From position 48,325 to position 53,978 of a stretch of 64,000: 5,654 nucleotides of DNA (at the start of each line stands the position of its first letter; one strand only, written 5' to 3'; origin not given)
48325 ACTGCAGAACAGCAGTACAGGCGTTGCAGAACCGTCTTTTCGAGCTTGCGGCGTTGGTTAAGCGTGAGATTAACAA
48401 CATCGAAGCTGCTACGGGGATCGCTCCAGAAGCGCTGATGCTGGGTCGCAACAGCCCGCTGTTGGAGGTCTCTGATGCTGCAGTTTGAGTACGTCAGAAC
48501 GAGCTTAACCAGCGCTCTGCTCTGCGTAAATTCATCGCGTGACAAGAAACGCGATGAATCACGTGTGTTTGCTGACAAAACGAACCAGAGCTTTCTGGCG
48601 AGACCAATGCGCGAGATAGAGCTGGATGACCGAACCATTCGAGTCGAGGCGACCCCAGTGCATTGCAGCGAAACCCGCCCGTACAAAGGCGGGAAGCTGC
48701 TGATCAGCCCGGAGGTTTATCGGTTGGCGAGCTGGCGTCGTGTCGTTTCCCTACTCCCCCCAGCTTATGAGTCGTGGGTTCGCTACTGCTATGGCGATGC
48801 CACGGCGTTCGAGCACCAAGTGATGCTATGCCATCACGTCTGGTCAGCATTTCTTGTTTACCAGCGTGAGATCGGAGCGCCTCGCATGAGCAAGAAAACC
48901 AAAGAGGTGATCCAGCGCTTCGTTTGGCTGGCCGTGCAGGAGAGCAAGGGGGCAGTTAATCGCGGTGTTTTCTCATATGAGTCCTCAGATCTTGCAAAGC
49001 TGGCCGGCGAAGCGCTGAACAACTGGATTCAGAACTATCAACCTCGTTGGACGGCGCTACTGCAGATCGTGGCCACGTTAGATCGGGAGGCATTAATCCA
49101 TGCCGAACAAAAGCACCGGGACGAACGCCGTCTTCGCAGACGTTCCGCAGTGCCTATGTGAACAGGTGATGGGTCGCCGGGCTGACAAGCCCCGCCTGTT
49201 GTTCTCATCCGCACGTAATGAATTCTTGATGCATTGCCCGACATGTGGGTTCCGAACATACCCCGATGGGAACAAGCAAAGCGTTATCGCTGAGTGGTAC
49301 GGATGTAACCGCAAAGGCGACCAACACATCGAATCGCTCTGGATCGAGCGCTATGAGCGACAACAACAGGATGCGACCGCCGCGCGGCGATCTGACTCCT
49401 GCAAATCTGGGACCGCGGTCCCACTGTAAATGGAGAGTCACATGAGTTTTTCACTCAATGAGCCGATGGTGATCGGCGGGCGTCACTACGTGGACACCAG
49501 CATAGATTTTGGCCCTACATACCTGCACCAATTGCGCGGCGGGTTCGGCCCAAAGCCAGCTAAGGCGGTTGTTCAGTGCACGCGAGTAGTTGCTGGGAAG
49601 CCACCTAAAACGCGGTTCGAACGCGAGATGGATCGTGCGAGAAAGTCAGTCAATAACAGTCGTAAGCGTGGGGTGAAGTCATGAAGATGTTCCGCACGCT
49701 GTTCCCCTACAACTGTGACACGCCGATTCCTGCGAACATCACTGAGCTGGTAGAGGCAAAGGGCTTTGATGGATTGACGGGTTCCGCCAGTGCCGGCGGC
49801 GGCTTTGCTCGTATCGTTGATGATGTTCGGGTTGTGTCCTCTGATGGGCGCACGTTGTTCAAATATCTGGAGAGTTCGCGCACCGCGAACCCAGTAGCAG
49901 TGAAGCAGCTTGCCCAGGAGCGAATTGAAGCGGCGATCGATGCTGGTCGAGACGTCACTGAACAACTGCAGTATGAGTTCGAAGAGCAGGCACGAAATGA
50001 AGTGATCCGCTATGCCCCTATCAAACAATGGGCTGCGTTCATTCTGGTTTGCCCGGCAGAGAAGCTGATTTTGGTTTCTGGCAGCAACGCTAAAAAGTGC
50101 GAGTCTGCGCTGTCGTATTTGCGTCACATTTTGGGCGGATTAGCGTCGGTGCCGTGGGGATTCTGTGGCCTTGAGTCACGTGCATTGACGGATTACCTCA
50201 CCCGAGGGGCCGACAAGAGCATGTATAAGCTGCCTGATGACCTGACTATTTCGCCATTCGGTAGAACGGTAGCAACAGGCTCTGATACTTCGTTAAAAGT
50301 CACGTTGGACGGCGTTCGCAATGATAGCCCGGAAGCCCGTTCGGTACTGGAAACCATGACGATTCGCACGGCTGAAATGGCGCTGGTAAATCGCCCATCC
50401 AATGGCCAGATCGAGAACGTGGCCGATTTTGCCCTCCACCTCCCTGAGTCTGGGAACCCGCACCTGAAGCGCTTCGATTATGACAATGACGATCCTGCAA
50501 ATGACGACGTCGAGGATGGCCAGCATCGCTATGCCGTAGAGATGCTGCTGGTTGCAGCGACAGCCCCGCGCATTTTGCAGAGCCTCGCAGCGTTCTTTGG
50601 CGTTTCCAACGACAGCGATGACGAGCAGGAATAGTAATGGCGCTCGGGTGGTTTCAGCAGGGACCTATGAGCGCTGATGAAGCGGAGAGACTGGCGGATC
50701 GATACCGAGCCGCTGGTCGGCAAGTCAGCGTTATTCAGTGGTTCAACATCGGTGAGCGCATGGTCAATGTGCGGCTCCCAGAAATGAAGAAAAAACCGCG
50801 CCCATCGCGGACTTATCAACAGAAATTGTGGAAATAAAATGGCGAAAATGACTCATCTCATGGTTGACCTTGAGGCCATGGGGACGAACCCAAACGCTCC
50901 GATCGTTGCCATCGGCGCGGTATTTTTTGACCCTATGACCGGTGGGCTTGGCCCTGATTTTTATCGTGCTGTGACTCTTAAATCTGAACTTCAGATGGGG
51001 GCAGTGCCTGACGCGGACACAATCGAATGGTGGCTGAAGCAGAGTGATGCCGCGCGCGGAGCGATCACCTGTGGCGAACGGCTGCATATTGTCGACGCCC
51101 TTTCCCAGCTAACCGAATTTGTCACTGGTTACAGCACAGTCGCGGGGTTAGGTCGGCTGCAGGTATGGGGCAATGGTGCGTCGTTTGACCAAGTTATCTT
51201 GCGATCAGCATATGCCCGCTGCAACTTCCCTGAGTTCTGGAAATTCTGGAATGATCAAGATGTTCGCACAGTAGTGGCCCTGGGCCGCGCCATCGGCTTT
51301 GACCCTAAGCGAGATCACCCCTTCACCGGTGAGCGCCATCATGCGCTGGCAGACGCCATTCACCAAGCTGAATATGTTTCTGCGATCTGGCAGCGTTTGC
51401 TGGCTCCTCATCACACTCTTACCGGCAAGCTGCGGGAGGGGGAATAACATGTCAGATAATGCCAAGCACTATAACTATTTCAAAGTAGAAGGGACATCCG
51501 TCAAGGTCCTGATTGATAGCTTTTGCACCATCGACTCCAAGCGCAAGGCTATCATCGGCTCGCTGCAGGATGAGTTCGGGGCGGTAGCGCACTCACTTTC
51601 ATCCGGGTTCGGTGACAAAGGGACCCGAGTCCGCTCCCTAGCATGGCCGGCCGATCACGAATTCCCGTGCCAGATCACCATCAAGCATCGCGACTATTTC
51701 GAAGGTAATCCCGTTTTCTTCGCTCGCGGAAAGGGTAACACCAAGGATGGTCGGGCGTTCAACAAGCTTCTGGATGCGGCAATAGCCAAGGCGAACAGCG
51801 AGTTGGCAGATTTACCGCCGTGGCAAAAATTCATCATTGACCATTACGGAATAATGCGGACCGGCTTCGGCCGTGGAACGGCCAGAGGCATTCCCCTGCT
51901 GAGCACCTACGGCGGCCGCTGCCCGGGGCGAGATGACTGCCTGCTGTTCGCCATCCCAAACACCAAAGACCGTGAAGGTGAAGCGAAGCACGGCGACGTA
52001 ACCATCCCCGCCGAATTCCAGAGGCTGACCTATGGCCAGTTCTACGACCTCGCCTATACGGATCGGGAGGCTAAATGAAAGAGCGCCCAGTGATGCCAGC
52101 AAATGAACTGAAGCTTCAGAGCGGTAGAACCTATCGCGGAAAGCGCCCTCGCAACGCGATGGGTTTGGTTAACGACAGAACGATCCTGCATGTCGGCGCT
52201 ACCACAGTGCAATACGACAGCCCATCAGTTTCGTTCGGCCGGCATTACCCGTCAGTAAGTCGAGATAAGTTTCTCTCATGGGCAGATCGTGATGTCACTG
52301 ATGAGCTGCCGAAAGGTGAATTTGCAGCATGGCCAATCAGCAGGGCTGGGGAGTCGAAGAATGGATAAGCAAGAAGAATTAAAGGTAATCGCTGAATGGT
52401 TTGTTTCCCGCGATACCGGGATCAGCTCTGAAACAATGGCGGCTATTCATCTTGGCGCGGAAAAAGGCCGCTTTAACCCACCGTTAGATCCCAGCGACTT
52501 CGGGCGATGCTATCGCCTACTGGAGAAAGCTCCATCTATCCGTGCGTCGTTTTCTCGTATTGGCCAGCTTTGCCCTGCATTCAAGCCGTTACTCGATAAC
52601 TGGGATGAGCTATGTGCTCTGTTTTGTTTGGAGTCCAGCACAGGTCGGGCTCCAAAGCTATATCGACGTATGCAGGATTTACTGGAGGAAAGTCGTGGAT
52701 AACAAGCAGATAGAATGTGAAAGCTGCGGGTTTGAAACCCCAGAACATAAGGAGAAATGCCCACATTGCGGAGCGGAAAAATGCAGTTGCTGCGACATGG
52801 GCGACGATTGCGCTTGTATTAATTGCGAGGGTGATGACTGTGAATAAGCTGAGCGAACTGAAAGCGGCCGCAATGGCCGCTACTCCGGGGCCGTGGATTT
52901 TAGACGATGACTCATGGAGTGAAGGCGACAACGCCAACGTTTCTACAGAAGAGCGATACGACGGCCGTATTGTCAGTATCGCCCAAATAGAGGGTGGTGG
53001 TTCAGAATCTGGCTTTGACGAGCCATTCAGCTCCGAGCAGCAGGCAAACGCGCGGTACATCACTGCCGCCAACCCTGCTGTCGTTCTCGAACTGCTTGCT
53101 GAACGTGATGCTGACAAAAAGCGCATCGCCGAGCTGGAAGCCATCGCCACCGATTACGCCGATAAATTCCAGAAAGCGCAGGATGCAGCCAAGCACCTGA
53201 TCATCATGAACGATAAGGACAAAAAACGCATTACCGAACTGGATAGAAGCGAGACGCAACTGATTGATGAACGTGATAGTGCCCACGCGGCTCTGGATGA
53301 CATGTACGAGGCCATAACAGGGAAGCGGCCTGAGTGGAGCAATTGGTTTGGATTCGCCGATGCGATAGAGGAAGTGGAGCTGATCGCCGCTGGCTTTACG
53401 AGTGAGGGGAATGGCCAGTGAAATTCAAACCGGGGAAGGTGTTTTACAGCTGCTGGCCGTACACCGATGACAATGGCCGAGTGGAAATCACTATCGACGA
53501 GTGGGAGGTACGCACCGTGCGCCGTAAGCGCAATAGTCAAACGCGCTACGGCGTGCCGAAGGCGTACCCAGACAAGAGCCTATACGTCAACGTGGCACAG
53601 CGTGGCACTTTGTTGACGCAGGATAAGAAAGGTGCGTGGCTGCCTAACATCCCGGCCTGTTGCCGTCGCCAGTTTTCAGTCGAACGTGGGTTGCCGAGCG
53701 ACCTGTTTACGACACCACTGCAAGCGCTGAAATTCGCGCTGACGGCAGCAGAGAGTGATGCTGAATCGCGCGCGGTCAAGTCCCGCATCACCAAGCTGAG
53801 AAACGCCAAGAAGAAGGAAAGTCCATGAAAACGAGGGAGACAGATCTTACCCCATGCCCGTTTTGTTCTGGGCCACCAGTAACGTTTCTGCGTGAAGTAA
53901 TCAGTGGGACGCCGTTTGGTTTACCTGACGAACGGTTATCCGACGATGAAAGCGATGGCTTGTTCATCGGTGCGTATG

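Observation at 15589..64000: Whole sequence folds back at a protelomerase site: hairpin-ended linear phage-plasmid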

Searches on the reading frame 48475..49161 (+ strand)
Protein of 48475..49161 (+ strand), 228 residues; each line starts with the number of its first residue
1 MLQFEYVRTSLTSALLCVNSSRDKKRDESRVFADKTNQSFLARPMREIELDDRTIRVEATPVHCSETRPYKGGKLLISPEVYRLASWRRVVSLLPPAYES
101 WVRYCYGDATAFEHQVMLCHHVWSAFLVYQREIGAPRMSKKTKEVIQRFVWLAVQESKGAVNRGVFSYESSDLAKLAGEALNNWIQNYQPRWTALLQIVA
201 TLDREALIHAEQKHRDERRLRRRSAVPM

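Call 14: search_protein_families(library=pfam, proteins=[window:48475-49161:+], max_evalue=0.001)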
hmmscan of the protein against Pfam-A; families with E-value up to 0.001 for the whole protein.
window:48475-49161:+ (228 aa): 1 family
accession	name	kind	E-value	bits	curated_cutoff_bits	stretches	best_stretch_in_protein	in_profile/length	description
PF06323.16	Phage_antiter_Q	-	1.4e-35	123.4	25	1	36-214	35-210/220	Phage antitermination protein Q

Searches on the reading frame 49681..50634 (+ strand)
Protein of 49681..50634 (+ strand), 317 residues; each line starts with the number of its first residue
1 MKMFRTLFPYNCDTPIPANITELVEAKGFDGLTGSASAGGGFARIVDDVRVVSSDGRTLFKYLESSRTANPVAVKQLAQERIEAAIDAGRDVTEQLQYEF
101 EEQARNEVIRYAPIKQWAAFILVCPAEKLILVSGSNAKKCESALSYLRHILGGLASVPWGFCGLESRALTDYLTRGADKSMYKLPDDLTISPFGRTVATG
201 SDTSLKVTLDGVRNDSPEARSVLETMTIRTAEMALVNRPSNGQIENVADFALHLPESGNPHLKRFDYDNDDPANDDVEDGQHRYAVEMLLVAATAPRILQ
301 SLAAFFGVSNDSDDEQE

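Call 14: search_protein_families(library=pfam, proteins=[window:49681-50634:+], max_evalue=0.001)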
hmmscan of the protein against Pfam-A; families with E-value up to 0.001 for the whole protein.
window:49681-50634:+ (317 aa): 1 family
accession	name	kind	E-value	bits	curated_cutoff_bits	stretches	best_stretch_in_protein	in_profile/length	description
PF04381.17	RdgC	-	1e-10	41.9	25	1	4-187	3-192/298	Putative exonuclease, RdgC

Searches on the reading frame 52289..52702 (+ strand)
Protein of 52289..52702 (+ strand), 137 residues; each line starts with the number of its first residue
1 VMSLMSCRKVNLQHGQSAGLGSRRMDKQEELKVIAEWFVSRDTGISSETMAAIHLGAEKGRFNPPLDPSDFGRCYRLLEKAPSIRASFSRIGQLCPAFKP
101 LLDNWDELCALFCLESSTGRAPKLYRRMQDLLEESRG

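Call 13: search_protein_families(library=phrogs, proteins=[window:52289-52702:+], max_evalue=0.001)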
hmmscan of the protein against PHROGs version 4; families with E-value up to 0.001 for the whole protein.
window:52289-52702:+ (137 aa): 3 families
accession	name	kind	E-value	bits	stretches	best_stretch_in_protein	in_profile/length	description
phrog_1229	-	unknown function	2.9e-31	108.9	1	32-135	6-114/116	-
phrog_15291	-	unknown function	2.6e-18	67.2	1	32-133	59-157/161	-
phrog_4212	-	unknown function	2.6e-07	31.2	1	28-108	5-85/353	-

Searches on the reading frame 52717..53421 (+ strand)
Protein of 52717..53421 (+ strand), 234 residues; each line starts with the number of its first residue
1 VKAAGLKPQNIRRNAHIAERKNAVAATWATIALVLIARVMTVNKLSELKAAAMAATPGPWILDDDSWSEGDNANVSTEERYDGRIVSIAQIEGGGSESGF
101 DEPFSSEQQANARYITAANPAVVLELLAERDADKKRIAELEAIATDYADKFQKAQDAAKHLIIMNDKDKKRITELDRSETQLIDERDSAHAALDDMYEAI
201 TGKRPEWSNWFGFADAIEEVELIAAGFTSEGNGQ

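Call 13: search_protein_families(library=phrogs, proteins=[window:52717-53421:+], max_evalue=0.001)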
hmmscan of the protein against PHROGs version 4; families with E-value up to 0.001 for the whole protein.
window:52717-53421:+ (234 aa): 10 families
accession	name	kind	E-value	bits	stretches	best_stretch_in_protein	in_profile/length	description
phrog_16295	-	unknown function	3e-28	99.4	1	148-221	29-102/114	-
phrog_250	-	unknown function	5.7e-23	82.7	1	9-223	45-212/367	-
phrog_368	-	unknown function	5e-16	60.4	1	47-194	8-134/239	-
phrog_1667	-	unknown function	4e-15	57.5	1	40-150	1-87/133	-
phrog_1138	-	unknown function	9.1e-11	43.1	1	48-189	12-86/228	-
phrog_4029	-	unknown function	4.3e-10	41.1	1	47-197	6-112/144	-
phrog_4790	-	moron, auxiliary metabolic gene and host takeover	7.6e-09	37.1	1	169-226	83-135/139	host RecBCD nuclease inhibitor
phrog_19550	-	unknown function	7.4e-07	30.4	1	101-146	41-86/186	-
phrog_5585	-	unknown function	3.3e-06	28.3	1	45-162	6-111/125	-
phrog_26213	-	unknown function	0.00098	20.8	0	196-221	1-26/89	-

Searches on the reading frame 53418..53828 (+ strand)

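Call 13: search_protein_families(library=phrogs, proteins=[window:53418-53828:+], max_evalue=0.001)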
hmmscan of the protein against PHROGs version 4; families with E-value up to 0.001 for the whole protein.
window:53418-53828:+ (136 aa): 1 family
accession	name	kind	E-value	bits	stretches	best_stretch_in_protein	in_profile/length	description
phrog_18599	-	unknown function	8.2e-11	43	1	2-112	2-97/125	-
